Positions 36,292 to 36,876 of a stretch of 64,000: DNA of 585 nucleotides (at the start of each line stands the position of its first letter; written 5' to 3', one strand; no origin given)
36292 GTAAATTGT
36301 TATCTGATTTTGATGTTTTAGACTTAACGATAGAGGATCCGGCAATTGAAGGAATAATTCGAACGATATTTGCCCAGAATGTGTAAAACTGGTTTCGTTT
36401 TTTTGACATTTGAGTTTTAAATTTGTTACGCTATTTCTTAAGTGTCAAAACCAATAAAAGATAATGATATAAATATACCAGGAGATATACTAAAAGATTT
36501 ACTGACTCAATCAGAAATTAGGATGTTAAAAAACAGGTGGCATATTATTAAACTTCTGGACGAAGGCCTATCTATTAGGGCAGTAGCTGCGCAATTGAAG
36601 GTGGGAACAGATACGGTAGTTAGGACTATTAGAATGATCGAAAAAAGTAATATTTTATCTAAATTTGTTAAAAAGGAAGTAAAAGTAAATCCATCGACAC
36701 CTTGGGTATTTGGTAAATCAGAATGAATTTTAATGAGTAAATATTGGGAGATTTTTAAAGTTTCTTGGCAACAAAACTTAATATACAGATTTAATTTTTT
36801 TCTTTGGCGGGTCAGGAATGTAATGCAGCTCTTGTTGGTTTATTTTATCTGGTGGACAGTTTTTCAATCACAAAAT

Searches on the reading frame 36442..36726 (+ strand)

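Call 12: search_protein_families(library=pfam, proteins=[window:36442-36726:+], max_evalue=0.01)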
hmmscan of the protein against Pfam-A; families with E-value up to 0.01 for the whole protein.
window:36442-36726:+ (94 aa): 6 families
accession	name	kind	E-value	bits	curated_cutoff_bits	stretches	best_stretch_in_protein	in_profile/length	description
PF01371.25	Trp_repressor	-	1.1e-11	45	27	1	15-69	21-76/88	Trp repressor protein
PF13384.12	HTH_23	-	6.4e-08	32.6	24.6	1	30-66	5-41/50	Homeodomain-like domain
PF13551.12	HTH_29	-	4.8e-05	23.8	28.1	1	32-70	1-40/64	Winged helix-turn helix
PF13542.12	HTH_Tnp_ISL3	-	0.00011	22.1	27.4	1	35-61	20-45/51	Helix-turn-helix domain of transposase family ISL3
PF13936.12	HTH_38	-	0.00045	20.3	27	1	29-64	7-42/44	Helix-turn-helix domain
PF02796.21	HTH_7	-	0.0035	17.9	23.8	1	35-61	14-40/45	Helix-turn-helix domain of resolvase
